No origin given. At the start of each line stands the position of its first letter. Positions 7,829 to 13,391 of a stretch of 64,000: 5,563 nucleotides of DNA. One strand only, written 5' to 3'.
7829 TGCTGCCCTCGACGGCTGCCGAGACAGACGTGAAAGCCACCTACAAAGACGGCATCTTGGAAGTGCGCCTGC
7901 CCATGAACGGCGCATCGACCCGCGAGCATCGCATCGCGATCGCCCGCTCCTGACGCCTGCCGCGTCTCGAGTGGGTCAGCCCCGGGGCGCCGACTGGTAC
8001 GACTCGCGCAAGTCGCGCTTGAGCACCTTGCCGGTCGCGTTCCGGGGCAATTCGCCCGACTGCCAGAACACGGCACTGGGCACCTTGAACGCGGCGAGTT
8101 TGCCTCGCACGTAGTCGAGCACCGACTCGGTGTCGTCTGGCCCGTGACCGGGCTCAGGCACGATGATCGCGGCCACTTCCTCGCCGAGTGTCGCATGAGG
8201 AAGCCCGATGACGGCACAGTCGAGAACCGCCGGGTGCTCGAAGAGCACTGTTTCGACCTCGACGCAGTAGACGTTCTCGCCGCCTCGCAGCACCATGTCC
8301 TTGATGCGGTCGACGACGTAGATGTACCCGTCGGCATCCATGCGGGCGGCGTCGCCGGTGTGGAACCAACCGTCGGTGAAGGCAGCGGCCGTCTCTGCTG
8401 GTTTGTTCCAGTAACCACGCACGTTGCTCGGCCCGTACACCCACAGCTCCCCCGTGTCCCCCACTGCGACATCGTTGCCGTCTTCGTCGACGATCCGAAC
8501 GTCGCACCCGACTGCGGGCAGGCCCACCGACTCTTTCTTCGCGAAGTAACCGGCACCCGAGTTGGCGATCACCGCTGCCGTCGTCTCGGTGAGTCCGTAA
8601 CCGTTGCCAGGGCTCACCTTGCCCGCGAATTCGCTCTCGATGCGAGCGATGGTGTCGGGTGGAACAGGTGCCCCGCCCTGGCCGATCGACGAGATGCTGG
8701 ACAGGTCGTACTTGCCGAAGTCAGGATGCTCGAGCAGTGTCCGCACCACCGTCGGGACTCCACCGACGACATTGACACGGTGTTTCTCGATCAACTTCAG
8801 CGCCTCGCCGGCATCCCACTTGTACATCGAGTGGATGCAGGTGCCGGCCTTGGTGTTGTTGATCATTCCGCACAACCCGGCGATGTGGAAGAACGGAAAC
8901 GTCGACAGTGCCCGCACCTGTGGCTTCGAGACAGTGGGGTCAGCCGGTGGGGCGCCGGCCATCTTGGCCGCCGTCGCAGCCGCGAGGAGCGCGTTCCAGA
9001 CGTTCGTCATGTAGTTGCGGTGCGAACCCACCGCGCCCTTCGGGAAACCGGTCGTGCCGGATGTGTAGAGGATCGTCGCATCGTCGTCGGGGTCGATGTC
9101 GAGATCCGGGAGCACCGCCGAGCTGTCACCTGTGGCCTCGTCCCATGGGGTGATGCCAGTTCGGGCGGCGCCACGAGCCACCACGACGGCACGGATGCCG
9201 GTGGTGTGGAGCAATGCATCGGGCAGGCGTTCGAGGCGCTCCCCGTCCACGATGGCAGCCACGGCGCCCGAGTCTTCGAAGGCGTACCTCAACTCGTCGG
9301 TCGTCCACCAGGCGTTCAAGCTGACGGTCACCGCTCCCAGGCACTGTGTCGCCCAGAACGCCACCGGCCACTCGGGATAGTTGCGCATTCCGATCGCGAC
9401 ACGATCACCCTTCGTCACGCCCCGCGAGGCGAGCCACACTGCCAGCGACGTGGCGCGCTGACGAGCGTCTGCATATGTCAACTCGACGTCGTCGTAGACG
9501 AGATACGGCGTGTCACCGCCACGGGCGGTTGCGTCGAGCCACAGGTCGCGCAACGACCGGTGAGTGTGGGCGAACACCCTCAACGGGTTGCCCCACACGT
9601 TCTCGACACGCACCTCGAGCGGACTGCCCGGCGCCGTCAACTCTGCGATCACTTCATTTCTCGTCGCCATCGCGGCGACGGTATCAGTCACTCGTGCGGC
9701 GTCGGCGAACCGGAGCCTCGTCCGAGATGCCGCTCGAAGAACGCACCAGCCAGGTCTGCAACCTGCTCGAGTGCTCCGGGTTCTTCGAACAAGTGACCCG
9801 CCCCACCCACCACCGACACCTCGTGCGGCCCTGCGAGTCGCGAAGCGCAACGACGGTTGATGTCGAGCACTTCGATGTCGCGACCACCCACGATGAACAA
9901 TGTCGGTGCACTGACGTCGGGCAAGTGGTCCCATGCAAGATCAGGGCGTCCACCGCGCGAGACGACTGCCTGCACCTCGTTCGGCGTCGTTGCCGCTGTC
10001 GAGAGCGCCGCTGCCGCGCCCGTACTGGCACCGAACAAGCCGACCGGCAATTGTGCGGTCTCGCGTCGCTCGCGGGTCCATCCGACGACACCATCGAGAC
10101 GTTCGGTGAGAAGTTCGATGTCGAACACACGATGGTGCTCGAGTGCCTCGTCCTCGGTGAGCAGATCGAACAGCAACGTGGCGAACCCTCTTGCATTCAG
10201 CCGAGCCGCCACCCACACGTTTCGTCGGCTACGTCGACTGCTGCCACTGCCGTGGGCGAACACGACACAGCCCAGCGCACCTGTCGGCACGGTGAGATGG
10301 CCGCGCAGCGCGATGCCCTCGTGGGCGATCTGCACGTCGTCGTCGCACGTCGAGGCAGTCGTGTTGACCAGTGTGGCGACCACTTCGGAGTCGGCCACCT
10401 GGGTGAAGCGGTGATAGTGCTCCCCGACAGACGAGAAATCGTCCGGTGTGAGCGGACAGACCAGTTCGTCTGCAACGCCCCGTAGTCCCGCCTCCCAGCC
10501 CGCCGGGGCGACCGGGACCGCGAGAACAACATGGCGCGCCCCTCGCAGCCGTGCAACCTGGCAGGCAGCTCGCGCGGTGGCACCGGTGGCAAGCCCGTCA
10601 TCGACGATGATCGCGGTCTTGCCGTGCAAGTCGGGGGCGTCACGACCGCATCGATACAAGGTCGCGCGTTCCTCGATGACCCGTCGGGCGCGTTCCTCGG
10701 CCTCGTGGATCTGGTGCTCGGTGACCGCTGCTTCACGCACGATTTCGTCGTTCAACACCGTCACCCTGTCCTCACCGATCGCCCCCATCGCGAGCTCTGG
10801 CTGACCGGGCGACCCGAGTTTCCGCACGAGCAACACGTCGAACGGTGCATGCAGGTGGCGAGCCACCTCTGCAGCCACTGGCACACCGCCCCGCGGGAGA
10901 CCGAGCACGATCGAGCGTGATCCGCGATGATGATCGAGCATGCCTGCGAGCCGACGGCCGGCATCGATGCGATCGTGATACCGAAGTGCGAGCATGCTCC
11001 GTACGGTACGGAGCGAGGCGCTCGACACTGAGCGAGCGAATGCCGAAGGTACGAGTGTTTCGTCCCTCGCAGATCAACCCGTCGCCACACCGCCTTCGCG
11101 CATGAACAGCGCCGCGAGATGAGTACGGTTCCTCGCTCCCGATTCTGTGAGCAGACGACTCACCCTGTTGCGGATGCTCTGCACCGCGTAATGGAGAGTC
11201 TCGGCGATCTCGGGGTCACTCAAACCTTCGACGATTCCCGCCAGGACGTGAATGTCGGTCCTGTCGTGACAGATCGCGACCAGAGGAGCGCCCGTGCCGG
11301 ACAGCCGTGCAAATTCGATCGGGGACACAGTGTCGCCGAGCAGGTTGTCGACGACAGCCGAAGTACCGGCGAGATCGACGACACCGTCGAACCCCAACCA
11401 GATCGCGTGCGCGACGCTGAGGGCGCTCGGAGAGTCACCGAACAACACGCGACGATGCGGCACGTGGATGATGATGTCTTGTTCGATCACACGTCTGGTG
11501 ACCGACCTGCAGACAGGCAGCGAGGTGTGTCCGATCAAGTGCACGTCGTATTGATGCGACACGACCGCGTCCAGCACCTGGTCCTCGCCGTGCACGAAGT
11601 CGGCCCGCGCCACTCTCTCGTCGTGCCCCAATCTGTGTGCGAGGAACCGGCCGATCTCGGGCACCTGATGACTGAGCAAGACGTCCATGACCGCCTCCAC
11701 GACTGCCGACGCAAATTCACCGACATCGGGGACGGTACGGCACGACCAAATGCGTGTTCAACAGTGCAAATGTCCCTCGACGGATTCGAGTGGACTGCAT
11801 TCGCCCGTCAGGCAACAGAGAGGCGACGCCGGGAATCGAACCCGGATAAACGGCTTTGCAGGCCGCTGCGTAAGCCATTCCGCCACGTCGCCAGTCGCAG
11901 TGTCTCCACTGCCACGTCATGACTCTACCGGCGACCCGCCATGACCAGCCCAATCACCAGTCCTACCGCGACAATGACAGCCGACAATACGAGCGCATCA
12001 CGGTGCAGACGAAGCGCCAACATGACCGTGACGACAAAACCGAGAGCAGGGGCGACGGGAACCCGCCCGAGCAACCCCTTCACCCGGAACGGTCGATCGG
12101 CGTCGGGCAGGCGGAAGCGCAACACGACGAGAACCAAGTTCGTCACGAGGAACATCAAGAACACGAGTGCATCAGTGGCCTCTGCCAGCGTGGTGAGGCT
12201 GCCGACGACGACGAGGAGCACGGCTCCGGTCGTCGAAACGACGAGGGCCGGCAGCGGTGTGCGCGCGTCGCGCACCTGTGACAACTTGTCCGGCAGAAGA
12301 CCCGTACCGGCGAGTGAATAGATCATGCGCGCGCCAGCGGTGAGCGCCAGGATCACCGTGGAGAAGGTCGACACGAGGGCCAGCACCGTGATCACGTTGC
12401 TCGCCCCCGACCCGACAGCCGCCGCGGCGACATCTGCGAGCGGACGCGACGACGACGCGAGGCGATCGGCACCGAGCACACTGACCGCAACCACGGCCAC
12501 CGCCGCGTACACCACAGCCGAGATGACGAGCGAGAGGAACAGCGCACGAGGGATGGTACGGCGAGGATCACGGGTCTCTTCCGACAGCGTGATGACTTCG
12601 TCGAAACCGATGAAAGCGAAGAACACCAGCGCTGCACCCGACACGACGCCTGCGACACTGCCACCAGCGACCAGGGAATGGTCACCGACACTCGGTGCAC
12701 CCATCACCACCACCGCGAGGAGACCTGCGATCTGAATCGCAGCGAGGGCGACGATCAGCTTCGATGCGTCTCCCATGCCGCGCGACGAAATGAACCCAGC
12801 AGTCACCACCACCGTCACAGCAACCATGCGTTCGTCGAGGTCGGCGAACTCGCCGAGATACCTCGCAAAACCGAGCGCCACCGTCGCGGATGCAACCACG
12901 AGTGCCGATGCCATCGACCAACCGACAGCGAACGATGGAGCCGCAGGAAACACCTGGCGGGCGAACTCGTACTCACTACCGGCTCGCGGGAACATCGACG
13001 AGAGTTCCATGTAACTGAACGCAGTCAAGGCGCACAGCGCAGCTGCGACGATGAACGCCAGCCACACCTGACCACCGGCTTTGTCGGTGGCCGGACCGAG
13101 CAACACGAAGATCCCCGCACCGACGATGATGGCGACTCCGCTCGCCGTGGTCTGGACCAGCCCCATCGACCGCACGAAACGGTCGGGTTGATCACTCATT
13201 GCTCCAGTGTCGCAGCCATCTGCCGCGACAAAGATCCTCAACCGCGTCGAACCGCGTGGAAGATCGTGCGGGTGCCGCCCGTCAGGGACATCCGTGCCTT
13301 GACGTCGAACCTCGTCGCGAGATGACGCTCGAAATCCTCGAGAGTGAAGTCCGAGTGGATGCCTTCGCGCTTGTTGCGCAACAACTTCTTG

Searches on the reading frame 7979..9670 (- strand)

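Call 68: search_protein_families(library=pfam, max_evalue=0.000001, proteins=[window:7979-9670:-])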
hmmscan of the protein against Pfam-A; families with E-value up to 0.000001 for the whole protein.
seq(564 aa): 2 families
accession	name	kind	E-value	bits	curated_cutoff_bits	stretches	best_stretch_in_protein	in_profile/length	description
PF00501.34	AMP-binding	-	2.5e-84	283.8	29.9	1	48-421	5-384/384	AMP-binding enzyme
PF13193.12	AMP-binding_C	-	4.7e-17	63.1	24.5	1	471-548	1-76/76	AMP-binding enzyme C-terminal domain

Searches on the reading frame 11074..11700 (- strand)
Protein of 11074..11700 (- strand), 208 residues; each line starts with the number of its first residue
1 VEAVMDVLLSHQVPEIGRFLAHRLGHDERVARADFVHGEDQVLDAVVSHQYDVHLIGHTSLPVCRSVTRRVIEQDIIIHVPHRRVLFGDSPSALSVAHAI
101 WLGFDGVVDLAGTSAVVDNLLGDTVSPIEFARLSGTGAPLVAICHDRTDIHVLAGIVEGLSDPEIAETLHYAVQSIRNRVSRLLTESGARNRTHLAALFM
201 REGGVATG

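Call 43: search_protein_families(library=pfam, proteins=[window:11074-11700:-], max_evalue=0.1)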
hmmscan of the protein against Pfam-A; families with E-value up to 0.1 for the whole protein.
window:11074-11700:- (208 aa): 3 families
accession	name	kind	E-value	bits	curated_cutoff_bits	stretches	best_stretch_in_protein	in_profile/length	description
PF00196.25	GerE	-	0.0019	18.2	23.5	1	149-197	7-55/57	Bacterial regulatory proteins, luxR family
PF08281.18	Sigma70_r4_2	-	0.022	14.8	25.7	1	157-183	24-50/54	Sigma-70, region 4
PF17940.6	TetR_C_31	-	0.052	14.2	27.4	0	156-199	31-75/107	Tetracyclin repressor-like, C-terminal domain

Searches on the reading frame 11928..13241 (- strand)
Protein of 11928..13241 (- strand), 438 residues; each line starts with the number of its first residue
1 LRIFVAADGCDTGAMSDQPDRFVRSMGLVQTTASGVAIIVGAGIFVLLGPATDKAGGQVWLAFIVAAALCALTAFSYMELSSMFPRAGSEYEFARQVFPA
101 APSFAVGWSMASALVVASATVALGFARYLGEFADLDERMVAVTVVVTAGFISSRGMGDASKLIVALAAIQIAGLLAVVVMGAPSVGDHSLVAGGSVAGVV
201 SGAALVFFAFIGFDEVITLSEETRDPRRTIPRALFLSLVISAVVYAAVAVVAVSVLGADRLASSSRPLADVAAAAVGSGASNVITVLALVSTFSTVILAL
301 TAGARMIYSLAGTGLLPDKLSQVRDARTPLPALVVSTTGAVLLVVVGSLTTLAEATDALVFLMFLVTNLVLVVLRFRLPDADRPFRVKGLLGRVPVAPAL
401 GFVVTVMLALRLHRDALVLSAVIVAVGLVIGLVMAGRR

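Call 68: search_protein_families(library=pfam, max_evalue=0.000001, proteins=[window:11928-13241:-])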
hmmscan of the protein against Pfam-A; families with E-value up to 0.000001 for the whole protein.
seq(438 aa): 3 families
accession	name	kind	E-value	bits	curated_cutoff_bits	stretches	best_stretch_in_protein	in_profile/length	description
PF13520.12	AA_permease_2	-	2.5e-43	149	27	1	27-408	2-401/427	Amino acid permease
PF00324.27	AA_permease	-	1.2e-34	120.3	24.6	1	37-372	8-379/470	Amino acid permease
PF03845.19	Spore_permease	-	2.2e-10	40.3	23.4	1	36-267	12-245/321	Spore germination protein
